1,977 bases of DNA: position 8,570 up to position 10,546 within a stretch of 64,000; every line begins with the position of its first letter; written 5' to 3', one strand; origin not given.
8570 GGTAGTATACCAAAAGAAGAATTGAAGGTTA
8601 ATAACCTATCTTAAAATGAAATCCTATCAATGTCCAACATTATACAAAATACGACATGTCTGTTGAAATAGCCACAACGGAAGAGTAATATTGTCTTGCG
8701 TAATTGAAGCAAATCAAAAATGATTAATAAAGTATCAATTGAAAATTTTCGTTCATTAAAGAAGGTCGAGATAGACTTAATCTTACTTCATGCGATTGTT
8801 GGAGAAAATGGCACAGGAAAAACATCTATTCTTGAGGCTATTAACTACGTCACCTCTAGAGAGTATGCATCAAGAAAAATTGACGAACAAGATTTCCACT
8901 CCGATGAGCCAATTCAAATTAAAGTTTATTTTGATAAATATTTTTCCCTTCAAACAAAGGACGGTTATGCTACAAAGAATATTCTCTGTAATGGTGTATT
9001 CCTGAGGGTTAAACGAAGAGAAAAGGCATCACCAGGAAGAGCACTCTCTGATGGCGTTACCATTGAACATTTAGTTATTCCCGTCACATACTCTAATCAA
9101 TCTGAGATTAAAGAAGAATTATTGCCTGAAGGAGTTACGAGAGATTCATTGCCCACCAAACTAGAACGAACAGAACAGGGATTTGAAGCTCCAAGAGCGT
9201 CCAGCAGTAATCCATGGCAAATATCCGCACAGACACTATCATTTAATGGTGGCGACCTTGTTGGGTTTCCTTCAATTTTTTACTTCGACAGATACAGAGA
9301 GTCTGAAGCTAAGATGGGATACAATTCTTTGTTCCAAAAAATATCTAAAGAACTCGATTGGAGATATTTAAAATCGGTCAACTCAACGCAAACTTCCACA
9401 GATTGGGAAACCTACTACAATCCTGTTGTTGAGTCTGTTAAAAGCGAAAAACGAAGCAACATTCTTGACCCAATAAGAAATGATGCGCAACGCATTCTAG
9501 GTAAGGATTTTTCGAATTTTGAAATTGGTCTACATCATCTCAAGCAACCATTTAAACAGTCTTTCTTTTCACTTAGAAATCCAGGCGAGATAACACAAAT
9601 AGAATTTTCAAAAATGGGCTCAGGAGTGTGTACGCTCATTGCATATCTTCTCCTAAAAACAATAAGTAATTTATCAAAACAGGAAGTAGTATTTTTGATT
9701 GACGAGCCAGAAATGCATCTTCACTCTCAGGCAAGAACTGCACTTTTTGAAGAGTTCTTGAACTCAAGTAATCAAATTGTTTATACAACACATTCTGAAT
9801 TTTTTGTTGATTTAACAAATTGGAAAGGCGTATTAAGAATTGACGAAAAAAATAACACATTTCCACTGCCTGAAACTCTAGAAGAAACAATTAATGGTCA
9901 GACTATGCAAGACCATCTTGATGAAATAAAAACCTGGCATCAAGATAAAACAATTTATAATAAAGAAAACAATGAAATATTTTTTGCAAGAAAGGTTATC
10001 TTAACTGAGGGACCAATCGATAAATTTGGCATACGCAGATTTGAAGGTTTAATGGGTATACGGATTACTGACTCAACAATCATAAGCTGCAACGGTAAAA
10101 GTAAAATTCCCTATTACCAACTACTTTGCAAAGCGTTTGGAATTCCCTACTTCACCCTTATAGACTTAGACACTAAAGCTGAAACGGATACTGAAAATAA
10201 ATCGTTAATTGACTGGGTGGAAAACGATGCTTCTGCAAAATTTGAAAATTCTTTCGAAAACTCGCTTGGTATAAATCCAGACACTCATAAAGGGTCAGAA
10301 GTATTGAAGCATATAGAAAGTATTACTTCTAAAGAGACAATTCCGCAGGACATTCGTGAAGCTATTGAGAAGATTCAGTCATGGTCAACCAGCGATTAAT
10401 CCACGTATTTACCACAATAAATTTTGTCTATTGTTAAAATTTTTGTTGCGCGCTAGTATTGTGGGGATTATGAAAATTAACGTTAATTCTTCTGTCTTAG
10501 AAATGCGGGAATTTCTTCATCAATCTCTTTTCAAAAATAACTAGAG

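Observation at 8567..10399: Stand-alone class 1 OLD-family ATPase-Toprim nuclease (GajA-like without GajB) with its own promoter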

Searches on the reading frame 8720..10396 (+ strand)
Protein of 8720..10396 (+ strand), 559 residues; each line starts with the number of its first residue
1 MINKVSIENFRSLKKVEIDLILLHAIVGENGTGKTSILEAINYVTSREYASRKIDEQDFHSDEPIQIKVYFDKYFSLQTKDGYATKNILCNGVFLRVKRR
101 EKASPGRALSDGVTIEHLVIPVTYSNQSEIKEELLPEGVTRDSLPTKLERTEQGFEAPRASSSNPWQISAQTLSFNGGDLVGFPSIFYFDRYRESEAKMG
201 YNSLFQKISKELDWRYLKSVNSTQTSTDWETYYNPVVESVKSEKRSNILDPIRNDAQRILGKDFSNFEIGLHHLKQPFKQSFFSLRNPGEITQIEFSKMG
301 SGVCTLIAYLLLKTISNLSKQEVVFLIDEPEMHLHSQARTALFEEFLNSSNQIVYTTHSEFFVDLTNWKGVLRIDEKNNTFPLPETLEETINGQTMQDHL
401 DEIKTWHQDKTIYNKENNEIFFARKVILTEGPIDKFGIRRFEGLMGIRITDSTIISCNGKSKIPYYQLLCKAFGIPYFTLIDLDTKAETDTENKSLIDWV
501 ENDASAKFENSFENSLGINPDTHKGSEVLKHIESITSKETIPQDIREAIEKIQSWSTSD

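Call 3: search_protein_families(library=pfam, proteins=[window:8720-10396:+], max_evalue=1)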
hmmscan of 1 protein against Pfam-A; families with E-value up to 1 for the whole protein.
window:8720-10396:+ (559 aa): 13 families
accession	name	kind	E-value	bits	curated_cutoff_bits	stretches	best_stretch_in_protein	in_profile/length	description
PF13175.12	AAA_15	-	6.5e-29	102.1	32.1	2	1-72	1-84/374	AAA ATPase domain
PF13304.12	AAA_21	-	9.9e-17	62.4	27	2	243-364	220-304/304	AAA domain, putative AbiEii toxin, Type IV TA system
PF20469.4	OLD-like_TOPRIM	-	1.3e-12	48.5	23.2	1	421-484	1-67/67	Overcoming lysogenization defect protein-like, TOPRIM domain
PF13476.12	AAA_23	-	1e-11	46.3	27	1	4-81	1-85/201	AAA domain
PF02463.25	SMC_N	-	1.8e-11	44.3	40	1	1-365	1-205/220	RecF/RecN/SMC N terminal domain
PF11398.14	DUF2813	-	6.3e-08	32.8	21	1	2-64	3-65/372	Protein of unknown function (DUF2813)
PF00005.33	ABC_tran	-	0.00018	22.6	25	1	24-71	14-65/137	ABC transporter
PF13555.12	AAA_29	-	0.0026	17.9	27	1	10-44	12-45/61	P-loop containing region of AAA domain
PF13166.12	AAA_13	-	0.0088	15.2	36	1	26-78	21-74/713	AAA domain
PF13401.12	AAA_22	-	0.16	12.8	27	0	25-43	9-27/130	AAA domain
PF13514.12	AAA_27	-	0.16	12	22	1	22-42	27-47/206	AAA domain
PF13191.12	AAA_16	-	0.21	12.5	32.6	0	26-46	29-50/167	AAA ATPase domain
PF13604.12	AAA_30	-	0.34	11.1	27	0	23-46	20-43/191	AAA domain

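Call 4: search_protein_families(library=padloc, proteins=[window:8720-10396:+], max_evalue=1)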
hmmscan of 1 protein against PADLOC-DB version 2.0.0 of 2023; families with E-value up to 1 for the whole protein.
window:8720-10396:+ (559 aa): 152 families (the best 25 are shown)
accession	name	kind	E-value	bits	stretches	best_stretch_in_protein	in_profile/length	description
PDLC02358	Old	-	2.8e-39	133.4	2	239-504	194-467/578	Old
PDLC02979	AriA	-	7.1e-31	106.3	2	1-81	1-102/373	-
PDLC00070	GajA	-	5.1e-30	102.6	2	312-502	281-469/596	AAA ATPase domain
PDLC00067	GajA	-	3e-28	96.6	2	321-514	304-488/604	AAA ATPase domain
PDLC00062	GajA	-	1.4e-24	84.5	3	2-64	3-67/639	AAA ATPase domain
PDLC00086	GajA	-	2.7e-22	77.3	2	282-510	267-489/600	AAA ATPase domain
PDLC00085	GajA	-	4.2e-22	76.7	3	2-71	3-70/580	AAA ATPase domain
PDLC00094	GajA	-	5.1e-21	72.8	2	2-65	3-68/569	AAA ATPase domain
PDLC00090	GajA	-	8.2e-21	72.3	2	2-63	3-66/659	AAA ATPase domain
PDLC02915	ATPase-Toprim_I-B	-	1.9e-20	71.2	2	1-72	2-74/623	-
PDLC00081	GajA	-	2.8e-20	70.6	2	300-493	258-443/574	AAA ATPase domain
PDLC00099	GajA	-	2.7e-18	64.3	2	2-73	3-83/626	AAA ATPase domain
PDLC00080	GajA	-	3.4e-18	63.7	2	245-502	218-466/622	AAA ATPase domain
PDLC02336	AbiLi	-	5.1e-18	63.7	1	1-394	1-323/340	AbiLi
PDLC02980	AriA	-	8e-18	63.4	2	266-364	220-304/304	-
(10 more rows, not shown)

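Call 5: search_protein_families(library=ncbifam, proteins=[window:8720-10396:+], max_evalue=1)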
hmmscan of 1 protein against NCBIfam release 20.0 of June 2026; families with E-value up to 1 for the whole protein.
window:8720-10396:+ (559 aa): 44 families (the best 25 are shown)
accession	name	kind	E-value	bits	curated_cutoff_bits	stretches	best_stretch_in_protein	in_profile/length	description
TIGR00611.2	recf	equivalog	8.7e-14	51.4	172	2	2-46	1-46/339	DNA replication/repair protein RecF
NF038234.1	retron_eff_Eco8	equivalog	1.2e-12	47.2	250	2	2-72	3-75/679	retron Eco8 family effector endonuclease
NF047739.1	antiphage_MADS3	equivalog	1.8e-11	43.8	420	2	1-44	1-44/427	methylation-associated defense system AAA family ATPase MAD3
NF041760.1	PtuA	equivalog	3.6e-09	36.1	500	1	2-46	52-97/524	retron Ec78 anti-phage system effector ATPase PtuA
NF000169.2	ABCF_Sal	exception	1.8e-08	33.5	725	2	317-377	145-203/542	Sal family ABC-F type ribosomal protection protein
NF000355.4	ribo_prot_ABC_F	equivalog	2e-07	30.3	380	2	25-58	32-63/499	ribosomal protection-like ABC-F family protein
NF041034.1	Rad50_Sulf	equivalog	4.6e-07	28.1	1000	1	2-48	3-50/872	DNA double-strand break repair ATPase Rad50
NF003034.1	PRK03918.1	equivalog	1.5e-06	26.6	700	1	2-72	3-78/878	DNA double-strand break repair ATPase Rad50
NF053563.1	Rkd4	equivalog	2.7e-05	22.5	860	1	2-43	3-45/747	arcadin-4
NF000168.2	ABCF_Msr_all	exception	3.5e-05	22.6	680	2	312-364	109-161/487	Msr family ABC-F type ribosomal protection protein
NF002244.0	PRK01156.1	equivalog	9.1e-05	20.7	847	1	2-71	3-73/895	DNA double-strand break repair ATPase Rad50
NF045780.1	TrlF_fam_ATP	equivalog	0.0011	17.8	350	1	23-85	311-380/944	TrlF family AAA-like ATPase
TIGR03608.1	L_ocin_972_ABC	subfamily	0.0014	18.1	254.85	1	22-58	25-61/206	putative bacteriocin export ABC transporter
TIGR00634.1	recN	equivalog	0.0014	17.6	407.85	1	1-45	1-46/563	DNA repair protein RecN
TIGR00606.1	rad50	subfamily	0.0014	16.4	453.75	1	23-61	30-68/1311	DNA repair protein Rad50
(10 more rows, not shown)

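Call 7: search_solved_structures(query=window:8720-10396:+, max_evalue=0.01, show_alignments=3)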
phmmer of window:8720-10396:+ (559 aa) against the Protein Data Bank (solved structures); distinct sequences matched with E-value up to 0.01: 15.
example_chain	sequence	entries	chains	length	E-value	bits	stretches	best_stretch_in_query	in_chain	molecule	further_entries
6p74_A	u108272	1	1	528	1.4e-23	86.7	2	226-485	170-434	Putative ATP-dependent endonuclease of the OLD family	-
8jq9_B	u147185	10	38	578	2.8e-08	36.2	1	3-75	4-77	Endonuclease GajA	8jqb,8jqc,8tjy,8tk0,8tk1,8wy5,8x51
8wy4_A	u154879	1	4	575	2.8e-08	36.2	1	3-75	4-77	Endonuclease GajA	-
8sm3_A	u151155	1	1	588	3.1e-08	36.1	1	3-75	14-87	Endonuclease GajA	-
8j4t_A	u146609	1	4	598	3.4e-08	36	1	3-75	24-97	Endonuclease GajA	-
8u7i_A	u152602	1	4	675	5.1e-08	35.4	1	3-73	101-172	Endonuclease GajA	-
4nck_A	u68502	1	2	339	0.00032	22.8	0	2-42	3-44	DNA double-strand break repair Rad50 ATPase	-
6njv_A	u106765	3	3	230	0.00048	22.3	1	417-485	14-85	Xcc_CTR_I | Xcc_ctr_pt | Xcc_ctr_Hg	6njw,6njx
6nk8_A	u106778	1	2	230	0.0012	20.9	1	417-486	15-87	Class 2 OLD family nuclease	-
3qkt_A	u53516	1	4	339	0.0027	19.8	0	2-42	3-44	DNA double-strand break repair rad50 ATPase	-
3qku_A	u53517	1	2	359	0.0032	19.5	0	2-42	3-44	DNA double-strand break repair rad50 ATPase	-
4nci_A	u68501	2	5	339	0.0035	19.4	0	2-42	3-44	DNA double-strand break repair Rad50 ATPase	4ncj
3aux_A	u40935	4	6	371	0.0056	18.7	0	4-43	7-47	DNA double-strand break repair rad50 ATPase | DNA double-strand break repair Rad50 ATPase,DNA double-strand break repair Rad50 ATPase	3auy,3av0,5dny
5f3w_B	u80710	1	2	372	0.0057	18.7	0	4-43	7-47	DNA double-strand break repair Rad50 ATPase,DNA double-strand break repair Rad50 ATPase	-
4nch_A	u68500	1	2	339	0.006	18.6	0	2-42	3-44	DNA double-strand break repair Rad50 ATPase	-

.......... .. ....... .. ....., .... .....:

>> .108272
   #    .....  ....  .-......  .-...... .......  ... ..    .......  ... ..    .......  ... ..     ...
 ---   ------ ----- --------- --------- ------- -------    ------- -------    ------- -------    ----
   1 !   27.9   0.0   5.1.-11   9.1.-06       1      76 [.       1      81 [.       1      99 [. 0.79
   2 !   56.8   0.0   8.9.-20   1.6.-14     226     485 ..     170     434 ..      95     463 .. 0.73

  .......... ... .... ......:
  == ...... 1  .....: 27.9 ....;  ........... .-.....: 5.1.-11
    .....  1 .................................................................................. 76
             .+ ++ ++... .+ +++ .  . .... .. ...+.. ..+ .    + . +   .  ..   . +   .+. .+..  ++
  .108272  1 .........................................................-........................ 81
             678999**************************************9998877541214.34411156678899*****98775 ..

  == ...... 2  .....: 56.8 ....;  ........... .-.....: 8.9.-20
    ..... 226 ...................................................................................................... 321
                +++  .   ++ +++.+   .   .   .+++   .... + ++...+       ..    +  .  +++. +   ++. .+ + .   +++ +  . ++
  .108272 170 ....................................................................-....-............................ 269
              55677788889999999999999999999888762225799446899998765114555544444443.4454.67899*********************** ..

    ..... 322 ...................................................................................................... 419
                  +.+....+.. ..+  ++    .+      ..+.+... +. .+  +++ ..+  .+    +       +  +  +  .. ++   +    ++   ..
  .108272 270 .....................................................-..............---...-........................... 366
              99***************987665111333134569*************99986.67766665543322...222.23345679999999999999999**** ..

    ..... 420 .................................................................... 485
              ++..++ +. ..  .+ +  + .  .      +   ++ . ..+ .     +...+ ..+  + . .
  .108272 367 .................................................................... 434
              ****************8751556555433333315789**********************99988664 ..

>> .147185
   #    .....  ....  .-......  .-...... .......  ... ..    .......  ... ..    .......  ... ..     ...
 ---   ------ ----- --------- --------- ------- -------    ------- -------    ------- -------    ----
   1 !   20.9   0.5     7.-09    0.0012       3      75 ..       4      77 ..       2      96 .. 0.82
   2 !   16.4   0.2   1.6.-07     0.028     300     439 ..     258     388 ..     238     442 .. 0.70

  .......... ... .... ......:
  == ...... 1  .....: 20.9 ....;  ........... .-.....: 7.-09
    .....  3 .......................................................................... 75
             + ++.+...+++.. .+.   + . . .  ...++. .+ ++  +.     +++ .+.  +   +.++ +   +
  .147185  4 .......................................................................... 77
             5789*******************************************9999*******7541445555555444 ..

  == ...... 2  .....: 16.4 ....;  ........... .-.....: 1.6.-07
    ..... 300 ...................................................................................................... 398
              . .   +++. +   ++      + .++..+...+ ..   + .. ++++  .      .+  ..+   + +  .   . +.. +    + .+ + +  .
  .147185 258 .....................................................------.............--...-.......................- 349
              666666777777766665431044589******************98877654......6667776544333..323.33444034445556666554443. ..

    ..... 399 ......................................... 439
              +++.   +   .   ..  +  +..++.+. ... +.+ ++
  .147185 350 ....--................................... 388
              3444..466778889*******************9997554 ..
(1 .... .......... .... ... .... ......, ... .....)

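Call 8: find_homologous_proteins(query=window:8720-10396:+)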
Query window:8720-10396:+ (559 aa): 202 proteins with E <= 0.001 among 8000 candidates; the best 120 are listed.
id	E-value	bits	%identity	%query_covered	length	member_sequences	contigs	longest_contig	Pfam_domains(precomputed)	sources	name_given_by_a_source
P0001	0.0e+0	1261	100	100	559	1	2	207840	PF20469.5,PF11398.15,PF13175.13,PF13476.13,PF02463.26,PF13304.13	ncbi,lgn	-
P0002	1.8e-208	712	57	99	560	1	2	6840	PF20469.5,PF11398.15,PF13175.13,PF13476.13,PF02463.26,PF13304.13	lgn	-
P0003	9.5e-199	680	56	100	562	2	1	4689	PF20469.5,PF11398.15,PF13175.13,PF13476.13,PF02463.26,PF13304.13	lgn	-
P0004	2.0e-195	669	55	100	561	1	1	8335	PF20469.5,PF11398.15,PF13175.13,PF13476.13,PF02463.26,PF13304.13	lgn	-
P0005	5.9e-187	641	53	100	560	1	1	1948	PF20469.5,PF11398.15,PF13175.13,PF13476.13,PF02463.26,PF13304.13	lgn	-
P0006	1.4e-168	580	48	100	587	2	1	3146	PF20469.5,PF11398.15,PF13175.13,PF13476.13,PF02463.26,PF13304.13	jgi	-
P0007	4.4e-161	555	47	99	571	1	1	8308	PF20469.5,PF11398.15,PF13175.13,PF13476.13,PF02463.26,PF13304.13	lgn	-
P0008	5.2e-161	555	46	100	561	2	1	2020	PF20469.5,PF11398.15,PF13175.13,PF13476.13,PF02463.26,PF13304.13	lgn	-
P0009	1.4e-154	534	45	99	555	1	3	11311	PF20469.5,PF11398.15,PF13175.13,PF13476.13,PF02463.26,PF13304.13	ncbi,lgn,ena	-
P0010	6.0e-150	519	43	100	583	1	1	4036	PF20469.5,PF11398.15,PF13175.13,PF13476.13,PF02463.26,PF13304.13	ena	-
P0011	5.1e-149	516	44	99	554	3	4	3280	PF20469.5,PF11398.15,PF13175.13,PF13476.13,PF02463.26,PF13304.13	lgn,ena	-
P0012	7.9e-148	512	44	99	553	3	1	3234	PF20469.5,PF11398.15,PF00005.34,PF13175.13,PF13476.13,PF02463.26,PF13304.13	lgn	-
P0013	3.3e-147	510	44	100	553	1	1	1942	PF20469.5,PF11398.15,PF13175.13,PF13476.13,PF02463.26,PF13304.13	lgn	-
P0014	4.6e-147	509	42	100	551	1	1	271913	PF20469.5,PF11398.15,PF13175.13,PF13476.13,PF02463.26,PF13304.13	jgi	-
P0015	1.5e-146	507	43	99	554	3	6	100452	PF20469.5,PF11398.15,PF13175.13,PF13476.13,PF02463.26,PF13304.13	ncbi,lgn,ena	-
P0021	6.4e-145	502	42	100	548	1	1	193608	PF20469.5,PF11398.15,PF13175.13,PF13476.13,PF02463.26,PF13304.13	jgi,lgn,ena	-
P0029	3.4e-143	496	44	99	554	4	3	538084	PF20469.5,PF11398.15,PF00005.34,PF13175.13,PF13476.13,PF02463.26,PF13304.13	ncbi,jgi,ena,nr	ncbi:MAG TPA: AAA family ATPase [Candidatus Omnitrophota bacterium]|nr:AAA family ATPase [Candidatus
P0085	5.3e-120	420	39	99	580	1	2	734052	PF20469.5,PF11398.15,PF13175.13,PF13476.13,PF02463.26,PF13304.13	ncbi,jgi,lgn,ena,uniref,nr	ncbi:hypothetical protein CVU76_01035 [Candidatus Dojkabacteria bacterium HGW-Dojkabacteria-1]|unire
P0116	1.5e-63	234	32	100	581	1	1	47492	PF20469.5,PF11398.15,PF13175.13,PF13476.13,PF13555.13,PF02463.26,PF13304.13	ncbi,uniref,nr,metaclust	ncbi:hypothetical protein A2Z22_04765 [Candidatus Woesebacteria bacterium RBG_16_34_12]|uniref:AAA d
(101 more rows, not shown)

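Call 9: find_encoding_contigs(protein=P0001, flank=10000, max_places=4)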
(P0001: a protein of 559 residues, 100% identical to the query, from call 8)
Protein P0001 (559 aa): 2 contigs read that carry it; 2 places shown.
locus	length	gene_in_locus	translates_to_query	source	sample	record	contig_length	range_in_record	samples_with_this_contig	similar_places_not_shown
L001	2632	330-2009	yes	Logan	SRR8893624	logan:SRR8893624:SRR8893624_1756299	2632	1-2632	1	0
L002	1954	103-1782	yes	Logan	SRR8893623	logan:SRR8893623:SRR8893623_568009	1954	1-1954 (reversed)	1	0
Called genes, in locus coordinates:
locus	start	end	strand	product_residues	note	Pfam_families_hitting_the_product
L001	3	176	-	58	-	?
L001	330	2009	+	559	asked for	PF02463:SMC_N, PF11398:DUF2813 (weak), PF13175:AAA_15, PF13476:AAA_23, PF13175:AAA_15, PF13304:AAA_21, PF20469:OLD-like_TOPRIM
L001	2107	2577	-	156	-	-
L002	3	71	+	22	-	?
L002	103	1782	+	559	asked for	PF02463:SMC_N, PF11398:DUF2813 (weak), PF13175:AAA_15, PF13476:AAA_23, PF13175:AAA_15, PF13304:AAA_21, PF20469:OLD-like_TOPRIM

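Call 10: find_encoding_contigs(protein=P0002, flank=6000, max_places=4)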
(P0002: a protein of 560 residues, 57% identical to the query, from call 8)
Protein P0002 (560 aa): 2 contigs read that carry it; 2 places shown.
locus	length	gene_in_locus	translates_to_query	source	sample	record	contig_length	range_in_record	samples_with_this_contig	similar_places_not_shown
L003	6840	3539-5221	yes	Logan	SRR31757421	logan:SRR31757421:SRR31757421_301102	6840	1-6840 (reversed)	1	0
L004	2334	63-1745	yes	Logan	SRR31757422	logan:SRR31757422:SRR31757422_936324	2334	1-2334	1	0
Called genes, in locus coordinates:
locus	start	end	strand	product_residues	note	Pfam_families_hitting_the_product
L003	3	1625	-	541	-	?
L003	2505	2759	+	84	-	-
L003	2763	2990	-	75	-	PF12844:HTH_19 (faint), PF13560:HTH_31, PF13443:HTH_26, PF01381:HTH_3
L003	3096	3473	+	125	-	PF13828:DUF4190 (weak)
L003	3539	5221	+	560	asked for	PF02463:SMC_N, PF11398:DUF2813 (faint), PF13175:AAA_15, PF13476:AAA_23, PF13304:AAA_21, PF20469:OLD-like_TOPRIM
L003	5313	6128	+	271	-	PF18863:AbiJ_NTD4 (weak)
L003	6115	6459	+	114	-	-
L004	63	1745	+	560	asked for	PF02463:SMC_N, PF11398:DUF2813 (faint), PF13175:AAA_15, PF13476:AAA_23, PF13304:AAA_21, PF20469:OLD-like_TOPRIM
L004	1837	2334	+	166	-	?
